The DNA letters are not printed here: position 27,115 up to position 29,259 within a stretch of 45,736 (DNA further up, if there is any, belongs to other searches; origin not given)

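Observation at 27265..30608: Archaeal/eukaryotic-type phenylalanyl-tRNA synthetase (alpha ~509 aa with a winged-helix N-extension, beta ~607 aa) in a myxobacterial context, with an extra zinc-ribbon insert in the beta subunit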

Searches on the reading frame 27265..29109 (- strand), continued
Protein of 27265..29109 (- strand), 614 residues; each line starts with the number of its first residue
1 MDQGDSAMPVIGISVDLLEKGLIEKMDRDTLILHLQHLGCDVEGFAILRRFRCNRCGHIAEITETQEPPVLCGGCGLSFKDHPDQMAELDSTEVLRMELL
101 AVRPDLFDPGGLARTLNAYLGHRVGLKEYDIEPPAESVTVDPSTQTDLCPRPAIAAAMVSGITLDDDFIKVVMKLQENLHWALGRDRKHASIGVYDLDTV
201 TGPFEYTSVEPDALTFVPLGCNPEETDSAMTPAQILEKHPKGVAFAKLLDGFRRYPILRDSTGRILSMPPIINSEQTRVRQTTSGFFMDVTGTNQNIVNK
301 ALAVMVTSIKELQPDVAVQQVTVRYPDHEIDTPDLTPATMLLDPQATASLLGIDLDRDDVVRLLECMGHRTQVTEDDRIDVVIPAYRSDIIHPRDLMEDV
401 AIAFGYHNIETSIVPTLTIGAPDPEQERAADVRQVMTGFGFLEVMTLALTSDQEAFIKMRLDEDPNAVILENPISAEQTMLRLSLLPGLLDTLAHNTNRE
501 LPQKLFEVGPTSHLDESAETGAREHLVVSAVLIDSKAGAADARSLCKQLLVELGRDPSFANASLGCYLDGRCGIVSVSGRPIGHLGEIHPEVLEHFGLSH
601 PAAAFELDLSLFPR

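Call 38: find_homologous_proteins(query=P0155, max_evalue=1e-30)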
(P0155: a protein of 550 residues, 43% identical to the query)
Query P0155 (550 aa): 2522 proteins with E <= 1e-30 among 8000 candidates; the best 120 are listed.
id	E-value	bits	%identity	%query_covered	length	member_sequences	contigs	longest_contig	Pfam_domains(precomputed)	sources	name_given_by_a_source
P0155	0.0e+0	1215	100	100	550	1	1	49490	PF03483.23,PF03484.22,PF17759.7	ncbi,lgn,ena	-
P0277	0.0e+0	1061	86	100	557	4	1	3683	PF03483.23,PF03484.22,PF17759.7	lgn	-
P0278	0.0e+0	1010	83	99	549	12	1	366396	PF03483.23,PF03484.22,PF17759.7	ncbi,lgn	ncbi:MAG: phenylalanine--tRNA ligase subunit beta [Candidatus Hadarchaeales archaeon]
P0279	3.9e-298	1008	83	99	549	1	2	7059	PF03483.23,PF03484.22,PF17759.7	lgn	-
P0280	1.1e-297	1006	83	99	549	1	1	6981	PF03483.23,PF03484.22,PF17759.7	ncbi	ncbi:MAG: phenylalanine--tRNA ligase subunit beta [Candidatus Hadarchaeales archaeon]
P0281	1.8e-297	1006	83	99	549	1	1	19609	PF03483.23,PF03484.22,PF17759.7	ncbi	ncbi:MAG: phenylalanine--tRNA ligase subunit beta [Candidatus Hadarchaeales archaeon]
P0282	4.4e-297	1004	83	99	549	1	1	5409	PF03483.23,PF03484.22,PF17759.7,PF18262.8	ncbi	ncbi:MAG: phenylalanine--tRNA ligase subunit beta [Candidatus Hadarchaeales archaeon]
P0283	5.3e-297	1004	83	99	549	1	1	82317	PF03483.23,PF03484.22,PF17759.7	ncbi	ncbi:MAG: phenylalanine--tRNA ligase subunit beta [Candidatus Hadarchaeales archaeon]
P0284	6.5e-297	1004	83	99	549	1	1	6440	PF03483.23,PF03484.22,PF17759.7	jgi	-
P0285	4.3e-296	1001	83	99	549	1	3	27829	PF03483.23,PF03484.22,PF17759.7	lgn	-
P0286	2.5e-288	975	81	100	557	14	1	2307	PF03483.23,PF03484.22,PF17759.7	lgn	-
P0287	3.2e-278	942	78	98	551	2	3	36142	PF03483.23,PF03484.22,PF17759.7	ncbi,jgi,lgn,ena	-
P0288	4.0e-226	770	65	96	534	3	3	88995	PF03483.23,PF01409.26,PF03484.22,PF17759.7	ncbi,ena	-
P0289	1.7e-218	745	61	99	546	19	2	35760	PF03483.23,PF03484.22,PF17759.7,PF18262.8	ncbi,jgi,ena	ncbi:hypothetical protein ES703_00921 [subsurface metagenome]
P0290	8.1e-215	733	62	99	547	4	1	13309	PF03483.23,PF03484.22,PF17759.7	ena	-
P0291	8.3e-215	733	60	99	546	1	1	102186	PF03483.23,PF03484.22,PF17759.7,PF18262.8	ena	-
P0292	1.4e-214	732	61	99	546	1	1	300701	PF03483.23,PF03484.22,PF17759.7,PF18262.8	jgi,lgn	jgi:phenylalanyl-tRNA synthetase beta chain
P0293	1.3e-213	729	61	99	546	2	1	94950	PF03483.23,PF01409.26,PF03484.22,PF17759.7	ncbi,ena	-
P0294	2.4e-210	718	60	99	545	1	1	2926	PF03483.23,PF03484.22,PF17759.7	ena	-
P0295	1.1e-209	716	60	99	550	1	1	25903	PF03483.23,PF03484.22,PF17759.7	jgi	jgi:phenylalanyl-tRNA synthetase beta chain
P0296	1.3e-209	716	60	99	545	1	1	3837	PF03483.23,PF03484.22,PF17759.7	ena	-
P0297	1.5e-209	715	60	99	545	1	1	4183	PF03483.23,PF03484.22,PF17759.7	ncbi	-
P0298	1.6e-209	715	60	99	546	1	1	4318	PF03483.23,PF03484.22,PF17759.7,PF18262.8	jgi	jgi:phenylalanyl-tRNA synthetase beta chain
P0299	2.1e-209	715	60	99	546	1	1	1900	PF03483.23,PF03484.22,PF17759.7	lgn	-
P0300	2.6e-209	715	60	98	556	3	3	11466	PF03483.23,PF01409.26,PF03484.22,PF17759.7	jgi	-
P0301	6.0e-209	713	60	99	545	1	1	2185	PF03483.23,PF03484.22,PF17759.7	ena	-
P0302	1.3e-208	712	60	99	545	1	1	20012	PF03483.23,PF03484.22,PF17759.7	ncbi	-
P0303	3.0e-208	711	60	99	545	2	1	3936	PF03483.23,PF03484.22,PF17759.7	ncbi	-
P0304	4.8e-208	710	60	99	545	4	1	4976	PF03483.23,PF03484.22,PF17759.7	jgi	-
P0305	1.1e-207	709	60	99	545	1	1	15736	PF03483.23,PF03484.22,PF17759.7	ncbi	-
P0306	1.3e-207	709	60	99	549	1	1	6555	PF03483.23,PF01409.26,PF03484.22,PF17759.7,PF18262.8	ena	-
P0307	1.5e-207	709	60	99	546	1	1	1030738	PF03483.23,PF01409.26,PF03484.22,PF17759.7,PF18262.8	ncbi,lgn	-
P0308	1.8e-207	709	59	99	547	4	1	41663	PF03483.23,PF03484.22,PF17759.7,PF18262.8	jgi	-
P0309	1.9e-207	709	60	99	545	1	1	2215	PF03483.23,PF03484.22,PF17759.7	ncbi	-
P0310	6.7e-207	707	59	99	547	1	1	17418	PF03483.23,PF03484.22,PF17759.7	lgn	-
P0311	8.1e-207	706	59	99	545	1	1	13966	PF03483.23,PF03484.22,PF17759.7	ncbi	ncbi:MAG: phenylalanine--tRNA ligase subunit beta [Candidatus Hadarchaeaceae archaeon]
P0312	9.5e-207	706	60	99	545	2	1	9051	PF03483.23,PF03484.22,PF17759.7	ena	-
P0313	1.0e-206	706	60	99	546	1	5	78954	PF03483.23,PF03484.22,PF17759.7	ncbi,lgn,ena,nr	ncbi:MAG: phenylalanine--tRNA ligase subunit beta [Hadesarchaea archaeon]|nr:phenylalanine--tRNA lig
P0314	1.1e-206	706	60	99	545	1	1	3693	PF03483.23,PF03484.22,PF17759.7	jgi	-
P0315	1.2e-206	706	60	99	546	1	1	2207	PF03483.23,PF03484.22,PF17759.7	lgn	-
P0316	1.4e-206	706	59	99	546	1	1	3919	PF03483.23,PF03484.22,PF17759.7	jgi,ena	-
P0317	1.5e-206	706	60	99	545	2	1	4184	PF03483.23,PF03484.22,PF17759.7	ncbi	-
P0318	3.4e-206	704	59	99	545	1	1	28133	PF03483.23,PF03484.22,PF17759.7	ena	-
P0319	6.4e-206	703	60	99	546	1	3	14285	PF03483.23,PF03484.22,PF17759.7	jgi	-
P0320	9.6e-206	703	59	99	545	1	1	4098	PF03483.23,PF03484.22,PF17759.7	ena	-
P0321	1.4e-205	702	59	99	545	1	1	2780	PF03483.23,PF03484.22,PF17759.7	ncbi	-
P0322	1.4e-205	702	59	99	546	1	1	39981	PF03483.23,PF03484.22,PF17759.7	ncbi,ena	-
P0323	2.1e-205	702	59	99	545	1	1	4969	PF03483.23,PF03484.22,PF17759.7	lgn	-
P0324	2.4e-205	702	59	99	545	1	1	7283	PF03483.23,PF03484.22,PF17759.7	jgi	-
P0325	3.0e-205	701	59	99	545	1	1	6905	PF03483.23,PF03484.22,PF17759.7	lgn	-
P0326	3.0e-205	701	59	99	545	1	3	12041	PF03483.23,PF03484.22,PF17759.7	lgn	-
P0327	4.9e-205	701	59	99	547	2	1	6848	PF03483.23,PF03484.22,PF17759.7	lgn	-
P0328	6.9e-205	700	59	99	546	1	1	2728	PF03483.23,PF03484.22,PF17759.7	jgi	-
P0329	7.2e-205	700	59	99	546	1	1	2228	PF03483.23,PF03484.22,PF17759.7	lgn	-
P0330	8.2e-205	700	57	99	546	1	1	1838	PF03483.23,PF03484.22,PF17759.7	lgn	-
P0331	8.3e-205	700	59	99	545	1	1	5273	PF03483.23,PF03484.22,PF17759.7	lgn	-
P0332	9.8e-205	700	59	99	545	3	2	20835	PF03483.23,PF03484.22,PF17759.7,PF18262.8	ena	-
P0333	2.0e-204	699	58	99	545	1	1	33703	PF03483.23,PF03484.22,PF17759.7,PF18262.8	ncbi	-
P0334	4.2e-204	697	59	99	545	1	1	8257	PF03483.23,PF03484.22,PF17759.7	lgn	-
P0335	5.6e-204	697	58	99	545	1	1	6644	PF03483.23,PF03484.22,PF17759.7,PF18262.8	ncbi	-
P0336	5.8e-204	697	58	99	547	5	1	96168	PF03483.23,PF03484.22,PF17759.7,PF18262.8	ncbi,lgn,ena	-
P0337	5.9e-204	697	59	99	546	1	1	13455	PF03483.23,PF03484.22,PF17759.7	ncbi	-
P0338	6.0e-204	697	59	99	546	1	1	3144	PF03483.23,PF03484.22,PF17759.7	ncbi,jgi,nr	ncbi:MAG: phenylalanine--tRNA ligase subunit beta [Hadesarchaea archaeon]|nr:MAG: phenylalanine--tRN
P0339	7.3e-204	697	59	99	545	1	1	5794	PF03483.23,PF03484.22,PF17759.7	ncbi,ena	-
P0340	7.6e-204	697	59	99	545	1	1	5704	PF03483.23,PF03484.22,PF17759.7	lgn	-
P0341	1.4e-203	696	59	99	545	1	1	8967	PF03483.23,PF03484.22,PF17759.7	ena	-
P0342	1.6e-203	696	59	99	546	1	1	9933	PF03483.23,PF03484.22,PF17759.7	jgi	-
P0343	1.8e-203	695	59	99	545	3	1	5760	PF03483.23,PF01409.26,PF03484.22,PF17759.7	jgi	-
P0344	1.9e-203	695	59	99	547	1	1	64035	PF03483.23,PF03484.22,PF17759.7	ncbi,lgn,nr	ncbi:MAG: phenylalanine--tRNA ligase subunit beta [Candidatus Hodarchaeaceae archaeon]|nr:phenylalan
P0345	2.3e-203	695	59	99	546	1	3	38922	PF03483.23,PF03484.22,PF17759.7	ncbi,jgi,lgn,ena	ncbi:hypothetical protein ES703_00251 [subsurface metagenome]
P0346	2.3e-203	695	59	99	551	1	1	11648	PF03483.23,PF03484.22,PF17759.7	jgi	-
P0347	3.6e-203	694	59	99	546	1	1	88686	PF03483.23,PF03484.22,PF17759.7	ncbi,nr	ncbi:MAG: phenylalanine--tRNA ligase subunit beta [Hadesarchaea archaeon B3_Hades]|nr:MAG: phenylala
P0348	3.6e-203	694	59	99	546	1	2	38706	PF03483.23,PF03484.22,PF17759.7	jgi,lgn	-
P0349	1.0e-202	693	59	99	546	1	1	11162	PF03483.23,PF03484.22,PF17759.7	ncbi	-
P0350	3.3e-202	691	57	99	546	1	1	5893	PF03483.23,PF03484.22,PF17759.7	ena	-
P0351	9.1e-202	690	57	99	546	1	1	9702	PF03483.23,PF03484.22,PF17759.7,PF18262.8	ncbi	-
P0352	9.1e-202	690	57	99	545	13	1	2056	PF03483.23,PF03484.22,PF17759.7,PF18262.8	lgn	-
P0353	1.1e-201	690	58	99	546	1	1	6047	PF03483.23,PF01409.26,PF03484.22,PF17759.7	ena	-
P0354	1.1e-201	689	58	99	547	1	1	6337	PF03483.23,PF03484.22,PF17759.7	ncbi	-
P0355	2.5e-201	688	58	99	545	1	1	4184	PF03483.23,PF03484.22,PF17759.7,PF18262.8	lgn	-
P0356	2.9e-201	688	59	99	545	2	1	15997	PF03483.23,PF03484.22,PF17759.7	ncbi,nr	ncbi:MAG: phenylalanine--tRNA ligase subunit beta [Hadesarchaea archaeon]|nr:phenylalanine--tRNA lig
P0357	3.7e-201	688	58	99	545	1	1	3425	PF03483.23,PF03484.22,PF17759.7,PF18262.8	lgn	-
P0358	5.3e-201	687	59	99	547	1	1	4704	PF03483.23,PF03484.22,PF17759.7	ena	-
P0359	1.1e-200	686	58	99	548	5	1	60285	PF03483.23,PF03484.22,PF17759.7,PF18262.8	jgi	jgi:phenylalanyl-tRNA synthetase beta chain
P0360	1.2e-200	686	57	99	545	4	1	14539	PF03483.23,PF03484.22,PF17759.7,PF18262.8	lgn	-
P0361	1.7e-200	686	60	98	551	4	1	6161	PF03483.23,PF03484.22,PF17759.7,PF18262.8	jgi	-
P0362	1.9e-200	685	58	99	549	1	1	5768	PF03483.23,PF01409.26,PF03484.22,PF17759.7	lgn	-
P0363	8.4e-200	683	58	99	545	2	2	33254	PF03483.23,PF01409.26,PF03484.22,PF17759.7,PF18262.8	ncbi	ncbi:MAG: phenylalanine--tRNA ligase subunit beta [Candidatus Hadarchaeales archaeon]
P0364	1.5e-199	682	57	99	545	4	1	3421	PF03483.23,PF03484.22,PF17759.7,PF18262.8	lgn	-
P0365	2.3e-199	682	57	99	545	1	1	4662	PF03483.23,PF03484.22,PF17759.7,PF18262.8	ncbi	-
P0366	2.5e-199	682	56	99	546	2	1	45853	PF03483.23,PF03484.22,PF17759.7,PF18262.8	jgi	jgi:phenylalanyl-tRNA synthetase beta chain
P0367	2.8e-199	682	57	99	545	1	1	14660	PF03483.23,PF01409.26,PF03484.22,PF17759.7,PF18262.8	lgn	-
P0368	1.7e-198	679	56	99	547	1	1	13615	PF03483.23,PF03484.22,PF17759.7,PF18262.8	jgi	jgi:phenylalanyl-tRNA synthetase beta chain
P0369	3.1e-198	678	57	99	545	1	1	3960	PF03483.23,PF03484.22,PF17759.7,PF18262.8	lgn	-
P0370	8.8e-198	677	55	99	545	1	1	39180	PF03483.23,PF03484.22,PF17759.7,PF18262.8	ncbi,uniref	ncbi:MAG: phenylalanine--tRNA ligase subunit beta [Candidatus Hadarchaeum sp.]|uniref:phenylalanine-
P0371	1.7e-197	676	56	99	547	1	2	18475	PF03483.23,PF03484.22,PF17759.7,PF18262.8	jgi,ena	-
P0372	5.0e-197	674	54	99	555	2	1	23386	PF03483.23,PF03484.22,PF17759.7,PF18262.8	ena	-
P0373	1.2e-196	673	57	99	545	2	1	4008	PF03483.23,PF03484.22,PF17759.7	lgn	-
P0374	1.3e-196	673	56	99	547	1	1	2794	PF03483.23,PF03484.22,PF17759.7,PF18262.8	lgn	-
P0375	1.9e-196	672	55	99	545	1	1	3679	PF03483.23,PF03484.22,PF17759.7,PF18262.8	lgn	-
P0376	3.5e-196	671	56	99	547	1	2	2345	PF03483.23,PF03484.22,PF17759.7,PF18262.8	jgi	-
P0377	4.0e-196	671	56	99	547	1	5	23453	PF03483.23,PF03484.22,PF17759.7,PF18262.8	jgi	-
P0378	4.7e-196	671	58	99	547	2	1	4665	PF03483.23,PF01409.26,PF03484.22,PF17759.7,PF18262.8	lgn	-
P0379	6.9e-196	670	58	99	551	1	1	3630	PF03483.23,PF03484.22,PF17759.7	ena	-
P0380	7.1e-196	670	56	99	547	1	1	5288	PF03483.23,PF03484.22,PF17759.7,PF18262.8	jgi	-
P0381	8.0e-196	670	54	99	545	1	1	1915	PF03483.23,PF03484.22,PF17759.7,PF18262.8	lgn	-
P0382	9.4e-196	670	55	99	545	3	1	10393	PF03483.23,PF03484.22,PF17759.7,PF18262.8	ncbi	ncbi:MAG: phenylalanine--tRNA ligase subunit beta [Candidatus Hadarchaeum sp.]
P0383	1.7e-195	669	56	99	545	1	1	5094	PF03483.23,PF03484.22,PF17759.7,PF18262.8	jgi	jgi:phenylalanyl-tRNA synthetase beta chain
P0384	2.0e-195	669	55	99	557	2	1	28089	PF03483.23,PF03484.22,PF17759.7,PF18262.8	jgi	jgi:phenylalanyl-tRNA synthetase beta chain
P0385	2.7e-195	668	56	99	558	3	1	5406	PF03483.23,PF01409.26,PF03484.22,PF17759.7,PF18262.8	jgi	jgi:phenylalanyl-tRNA synthetase beta chain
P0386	2.8e-195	668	55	99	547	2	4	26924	PF03483.23,PF01409.26,PF03484.22,PF17759.7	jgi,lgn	jgi:phenylalanyl-tRNA synthetase beta chain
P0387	6.1e-195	667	56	99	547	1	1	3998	PF03483.23,PF01409.26,PF03484.22,PF17759.7,PF18262.8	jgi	-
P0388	3.7e-194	665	56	99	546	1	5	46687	PF03483.23,PF03484.22,PF17759.7,PF18262.8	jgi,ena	-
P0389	5.5e-194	664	56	99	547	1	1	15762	PF03483.23,PF03484.22,PF17759.7,PF18262.8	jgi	-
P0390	8.3e-194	663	54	99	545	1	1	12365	PF03483.23,PF03484.22,PF17759.7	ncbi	-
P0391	1.0e-193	663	56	99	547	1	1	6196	PF03483.23,PF03484.22,PF17759.7,PF18262.8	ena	-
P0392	1.3e-193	663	55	99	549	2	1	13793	PF03483.23,PF01409.26,PF03484.22,PF17759.7,PF18262.8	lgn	-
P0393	1.5e-193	663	56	99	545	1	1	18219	PF03483.23,PF03484.22,PF17759.7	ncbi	ncbi:MAG: phenylalanine--tRNA ligase subunit beta [Candidatus Hadarchaeota archaeon]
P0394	3.2e-193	662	54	99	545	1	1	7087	PF03483.23,PF03484.22,PF17759.7,PF18262.8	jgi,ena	-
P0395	8.7e-193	660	53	99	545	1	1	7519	PF03483.23,PF03484.22,PF17759.7,PF18262.8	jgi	-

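Call 45: fold_search(model_id=the predicted structure, library=pdb)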
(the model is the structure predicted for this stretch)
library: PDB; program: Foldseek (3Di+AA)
matches with E <= 10: 1062; with E <= 0.001: 442
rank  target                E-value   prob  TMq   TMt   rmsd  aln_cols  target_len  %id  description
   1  8s8b_C                7.5e-47  1.00  0.53  0.54  23.7       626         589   26  Phenylalanyl-tRNA Synthetase Domain Swap: evolutionary advantage? (released 2025-03-19)
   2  3l4g_B                2.1e-45  1.00  0.59  0.61   8.4       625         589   26  Crystal structure of Homo Sapiens cytoplasmic Phenylalanyl-tRNA synthetase (released 2010-03-09)
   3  7by6_B                7.9e-42  1.00  0.51  0.52  23.7       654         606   22  Plasmodium vivax cytoplasmic Phenylalanyl-tRNA synthetase in complex with BRD1389 (released 2020-11-04)
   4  7k98_B                2.9e-30  1.00  0.47  0.37  12.2       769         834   16  Preaminoacylation complex of M. tuberculosis PheRS with cognate precursor tRNA and 5'-O-(N-phenylalanyl)sulfamoyl-aden (released 2021-05-12)
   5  2rhs_B                3.2e-30  1.00  0.49  0.40  11.7       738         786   15  PheRS from Staphylococcus haemolyticus- rational protein engineering and inhibitor studies (released 2007-11-06)
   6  9dsx_E                4.4e-30  1.00  0.47  0.38  12.3       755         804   16  Crystal structure of the complex of M. tuberculosis PheRS with cognate precursor tRNA and fragment DDD00107555 (released 2025-06-04)
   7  2cxi_A                4.6e-30  1.00  0.54  0.93   2.9       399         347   31  Crystal Structure Of An N-terminal Fragment Of The Phenylalanyl-tRNA Synthetase Beta-Subunit From Pyrococcus Horikoshi (released 2006-09-19)
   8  9drs_E                4.8e-30  1.00  0.49  0.40  11.9       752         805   16  Crystal structure of M. tuberculosis PheRS-tRNA complex bound to inhibitor D-116 (released 2025-02-12)
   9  6p8t_B                5.7e-30  1.00  0.47  0.39  12.4       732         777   15  Acinetobacter baumannii tRNA synthetase in complex with compound 1 (released 2020-11-18)
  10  7db8_B                7.0e-30  1.00  0.46  0.36  12.5       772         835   16  Crystal structure of Mycobacterium tuberculosis phenylalanyl-tRNA synthetase in complex with compound PF-3845 (released 2021-01-13)
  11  2rhs_D                7.3e-30  1.00  0.48  0.40  12.8       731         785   16  PheRS from Staphylococcus haemolyticus- rational protein engineering and inhibitor studies (released 2007-11-06)
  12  9drt_E                9.0e-30  1.00  0.47  0.38  12.5       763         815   16  Crystal structure of the complex of M. tuberculosis PheRS with cognate precursor tRNA and fragment DDD00805735 (released 2025-06-04)
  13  6oz5_B                1.3e-29  1.00  0.47  0.39  12.7       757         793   17  Escherichia coli tRNA synthetase in complex with compound 3 (released 2020-11-18)
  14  6oz5_D                1.4e-29  1.00  0.47  0.39  13.2       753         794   17  Escherichia coli tRNA synthetase in complex with compound 3 (released 2020-11-18)
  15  9dtf_E                1.6e-29  1.00  0.47  0.38  12.2       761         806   16  Crystal structure of the complex of M. tuberculosis PheRS with cognate precursor tRNA and fragment DDD01008876 (released 2025-06-04)
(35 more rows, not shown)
